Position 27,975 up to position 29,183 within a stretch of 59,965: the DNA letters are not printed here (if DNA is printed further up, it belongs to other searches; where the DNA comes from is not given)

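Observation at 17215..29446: One archaeal operon carries two complete, parallel heptose-activation pathways (GDP-alpha and ADP-beta routes)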

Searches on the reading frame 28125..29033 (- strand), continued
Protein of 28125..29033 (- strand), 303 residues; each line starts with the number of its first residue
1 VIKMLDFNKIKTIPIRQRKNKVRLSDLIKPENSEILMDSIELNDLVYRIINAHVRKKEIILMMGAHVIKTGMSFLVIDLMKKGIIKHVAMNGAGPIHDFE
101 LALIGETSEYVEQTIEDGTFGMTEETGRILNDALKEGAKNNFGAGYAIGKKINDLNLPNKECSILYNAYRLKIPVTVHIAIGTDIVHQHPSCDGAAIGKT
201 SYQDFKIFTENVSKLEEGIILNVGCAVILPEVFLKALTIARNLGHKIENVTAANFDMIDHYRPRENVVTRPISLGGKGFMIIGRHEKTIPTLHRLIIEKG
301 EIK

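Call 95: search_protein_families(library=ncbifam, proteins=[P0359, P0247, P0257, P0302, P0375], max_evalue=1e-10)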
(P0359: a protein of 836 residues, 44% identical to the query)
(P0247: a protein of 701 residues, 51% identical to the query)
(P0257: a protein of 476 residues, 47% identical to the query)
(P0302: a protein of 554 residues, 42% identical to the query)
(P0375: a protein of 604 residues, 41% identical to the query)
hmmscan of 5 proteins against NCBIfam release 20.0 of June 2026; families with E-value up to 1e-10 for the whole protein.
P0359 (836 aa): 9 families
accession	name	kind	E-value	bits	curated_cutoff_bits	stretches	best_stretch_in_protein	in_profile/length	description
NF008454.0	PRK11316.1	equivalog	1.1e-125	419.9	521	1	351-830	7-473/475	bifunctional D-glycero-beta-D-manno-heptose-7-phosphate kinase/D-glycero-beta-D-manno-heptose 1-phosphate adenylyltransferase HldE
NF052581.1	GSU2086_dom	subfamily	1.8e-101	339.6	250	1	3-294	10-300/301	GSU2086 family protein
TIGR02198.1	rfaE_dom_I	equivalog_domain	3.1e-86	289.4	345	1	353-666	6-312/315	D-glycero-beta-D-manno-heptose-7-phosphate kinase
TIGR02199.1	rfaE_dom_II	equivalog_domain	6e-54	181.8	181.5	1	691-829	5-143/144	D-glycero-beta-D-manno-heptose 1-phosphate adenylyltransferase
TIGR03168.1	1-PFK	subfamily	4.4e-17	62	216.4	1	385-664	25-295/305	hexose kinase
TIGR02152.1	D_ribokin_bact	equivalog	1.3e-16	60.8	299.65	1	397-657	42-287/298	ribokinase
TIGR03828.1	pfkB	equivalog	9.1e-15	54.5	292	1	387-664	27-295/305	1-phosphofructokinase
NF008353.0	PRK11142.1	equivalog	1.8e-12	47.4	341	1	397-658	46-291/307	ribokinase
TIGR00125.1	cyt_tran_rel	domain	1.1e-11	44.8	27.7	1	699-758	1-57/65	adenylyltransferase/cytidyltransferase family protein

P0247 (701 aa): 6 families
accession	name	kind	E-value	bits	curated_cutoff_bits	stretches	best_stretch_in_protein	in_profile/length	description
NF052581.1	GSU2086_dom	subfamily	6.1e-124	413.5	250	1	6-310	2-300/301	GSU2086 family protein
TIGR02198.1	rfaE_dom_I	equivalog_domain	2.2e-46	158.4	345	1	377-682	5-299/315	D-glycero-beta-D-manno-heptose-7-phosphate kinase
NF008454.0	PRK11316.1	equivalog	1.8e-28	99.4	521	1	379-690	10-304/475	bifunctional D-glycero-beta-D-manno-heptose-7-phosphate kinase/D-glycero-beta-D-manno-heptose 1-phosphate adenylyltransferase HldE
TIGR02152.1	D_ribokin_bact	equivalog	1.1e-16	61.1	299.65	1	571-681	177-282/298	ribokinase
TIGR03828.1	pfkB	equivalog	6.7e-15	54.9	292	1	511-681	116-283/305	1-phosphofructokinase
TIGR03168.1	1-PFK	subfamily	4.5e-14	52.1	216.4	1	510-681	115-283/305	hexose kinase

P0257 (476 aa): 5 families
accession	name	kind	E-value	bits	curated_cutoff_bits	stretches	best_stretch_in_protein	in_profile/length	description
NF052581.1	GSU2086_dom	subfamily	1.4e-124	415.6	250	1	7-306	1-301/301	GSU2086 family protein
TIGR02199.1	rfaE_dom_II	equivalog_domain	2.4e-59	199.3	181.5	1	333-472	4-143/144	D-glycero-beta-D-manno-heptose 1-phosphate adenylyltransferase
NF008454.0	PRK11316.1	equivalog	2.7e-59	201.1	521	1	308-472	309-472/475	bifunctional D-glycero-beta-D-manno-heptose-7-phosphate kinase/D-glycero-beta-D-manno-heptose 1-phosphate adenylyltransferase HldE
TIGR00125.1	cyt_tran_rel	domain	3.4e-12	46.4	27.7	1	343-403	2-59/65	adenylyltransferase/cytidyltransferase family protein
TIGR01518.1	g3p_cytidyltrns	equivalog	2.8e-11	43.6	165.4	1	343-470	1-124/125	glycerol-3-phosphate cytidylyltransferase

P0302 (554 aa): 6 families
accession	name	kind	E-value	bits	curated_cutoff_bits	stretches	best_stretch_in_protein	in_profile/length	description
NF052581.1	GSU2086_dom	subfamily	4.7e-109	364.6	250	1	230-538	2-301/301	GSU2086 family protein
NF010546.0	PRK13936.1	equivalog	2.6e-44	151.4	276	1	20-199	10-194/197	phosphoheptose isomerase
TIGR00441.1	gmhA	equivalog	5.5e-42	143.4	209.45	1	43-193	1-153/154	D-sedoheptulose 7-phosphate isomerase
NF010547.0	PRK13938.1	equivalog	2.2e-36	125.4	320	1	44-194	37-188/196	D-sedoheptulose 7-phosphate isomerase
NF001628.0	PRK00414.1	equivalog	6e-35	120.6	265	1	16-194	5-187/192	D-sedoheptulose 7-phosphate isomerase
NF008138.0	PRK10886.1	equivalog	3.7e-25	88.8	352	1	41-195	29-188/196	DnaA initiator-associating protein DiaA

P0375 (604 aa): 1 family
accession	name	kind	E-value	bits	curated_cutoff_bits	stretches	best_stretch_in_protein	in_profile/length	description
NF052581.1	GSU2086_dom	subfamily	6.1e-107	357.6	250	1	289-596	2-301/301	GSU2086 family protein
